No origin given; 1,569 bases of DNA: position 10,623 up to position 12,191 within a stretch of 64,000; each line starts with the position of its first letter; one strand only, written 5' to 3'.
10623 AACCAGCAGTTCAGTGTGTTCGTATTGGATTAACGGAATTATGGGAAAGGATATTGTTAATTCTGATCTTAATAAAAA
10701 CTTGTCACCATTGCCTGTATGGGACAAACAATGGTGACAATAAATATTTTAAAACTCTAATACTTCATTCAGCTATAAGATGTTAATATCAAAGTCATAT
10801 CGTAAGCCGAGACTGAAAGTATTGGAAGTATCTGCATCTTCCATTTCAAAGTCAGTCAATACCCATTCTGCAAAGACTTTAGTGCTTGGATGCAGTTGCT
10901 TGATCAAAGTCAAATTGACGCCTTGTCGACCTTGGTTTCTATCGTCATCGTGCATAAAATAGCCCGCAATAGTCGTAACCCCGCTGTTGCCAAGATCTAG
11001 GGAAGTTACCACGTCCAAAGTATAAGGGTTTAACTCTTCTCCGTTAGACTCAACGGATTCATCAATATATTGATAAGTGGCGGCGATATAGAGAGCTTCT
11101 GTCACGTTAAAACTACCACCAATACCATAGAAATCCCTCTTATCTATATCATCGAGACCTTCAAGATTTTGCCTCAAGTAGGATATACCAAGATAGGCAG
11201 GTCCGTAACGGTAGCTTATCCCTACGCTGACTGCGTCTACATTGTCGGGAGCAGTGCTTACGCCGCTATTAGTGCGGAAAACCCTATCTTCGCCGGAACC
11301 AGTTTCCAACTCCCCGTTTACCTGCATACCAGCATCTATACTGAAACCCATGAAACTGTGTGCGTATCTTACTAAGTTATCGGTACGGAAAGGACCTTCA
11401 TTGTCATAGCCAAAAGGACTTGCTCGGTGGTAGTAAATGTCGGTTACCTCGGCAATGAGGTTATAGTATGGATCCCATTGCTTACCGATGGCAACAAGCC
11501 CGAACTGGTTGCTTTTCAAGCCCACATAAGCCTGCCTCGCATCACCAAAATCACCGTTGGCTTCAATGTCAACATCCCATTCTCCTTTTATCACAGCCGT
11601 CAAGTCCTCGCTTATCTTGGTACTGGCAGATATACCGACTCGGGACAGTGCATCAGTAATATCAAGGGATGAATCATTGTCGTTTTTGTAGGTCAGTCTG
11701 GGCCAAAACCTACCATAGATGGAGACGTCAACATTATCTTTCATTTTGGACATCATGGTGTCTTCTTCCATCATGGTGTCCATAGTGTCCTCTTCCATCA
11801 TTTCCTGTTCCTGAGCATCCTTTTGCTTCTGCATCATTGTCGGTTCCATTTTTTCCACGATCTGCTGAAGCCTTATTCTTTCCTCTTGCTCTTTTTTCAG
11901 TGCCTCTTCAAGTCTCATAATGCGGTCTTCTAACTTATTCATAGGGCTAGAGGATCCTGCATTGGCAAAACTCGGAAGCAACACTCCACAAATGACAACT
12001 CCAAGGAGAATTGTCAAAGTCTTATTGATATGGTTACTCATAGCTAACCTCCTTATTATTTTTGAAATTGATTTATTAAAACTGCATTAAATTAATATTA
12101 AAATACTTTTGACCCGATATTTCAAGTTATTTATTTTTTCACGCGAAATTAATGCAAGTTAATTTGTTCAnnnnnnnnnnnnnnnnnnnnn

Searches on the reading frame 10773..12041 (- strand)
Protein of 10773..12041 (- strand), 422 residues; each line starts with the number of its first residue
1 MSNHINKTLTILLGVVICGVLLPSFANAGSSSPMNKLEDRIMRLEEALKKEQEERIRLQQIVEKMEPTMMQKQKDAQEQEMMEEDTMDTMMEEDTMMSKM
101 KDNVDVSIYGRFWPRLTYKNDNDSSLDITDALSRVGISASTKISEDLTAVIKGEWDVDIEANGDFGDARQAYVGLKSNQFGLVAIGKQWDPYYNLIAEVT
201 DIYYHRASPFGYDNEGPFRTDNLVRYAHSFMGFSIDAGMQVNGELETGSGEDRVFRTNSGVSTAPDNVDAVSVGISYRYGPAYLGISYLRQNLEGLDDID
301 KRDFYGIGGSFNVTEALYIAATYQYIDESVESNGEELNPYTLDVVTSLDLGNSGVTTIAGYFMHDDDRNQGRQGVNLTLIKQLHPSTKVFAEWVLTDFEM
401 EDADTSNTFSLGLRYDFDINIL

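Call 62: search_protein_families(library=pfam, proteins=[window:10773-12041:-], max_evalue=0.1)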
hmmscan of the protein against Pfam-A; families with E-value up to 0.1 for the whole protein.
window:10773-12041:- (422 aa): 3 families
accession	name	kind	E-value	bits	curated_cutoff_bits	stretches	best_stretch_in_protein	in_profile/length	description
PF13609.12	Porin_4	-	5.9e-19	69.4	27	1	105-392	17-301/310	Gram-negative porin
PF00267.27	Porin_1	-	4e-09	36.8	23.7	1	101-328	1-235/337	Gram-negative porin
PF02514.21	CobN-Mg_chel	-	0.00059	18.2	24.5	1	17-101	484-570/1090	CobN/Magnesium Chelatase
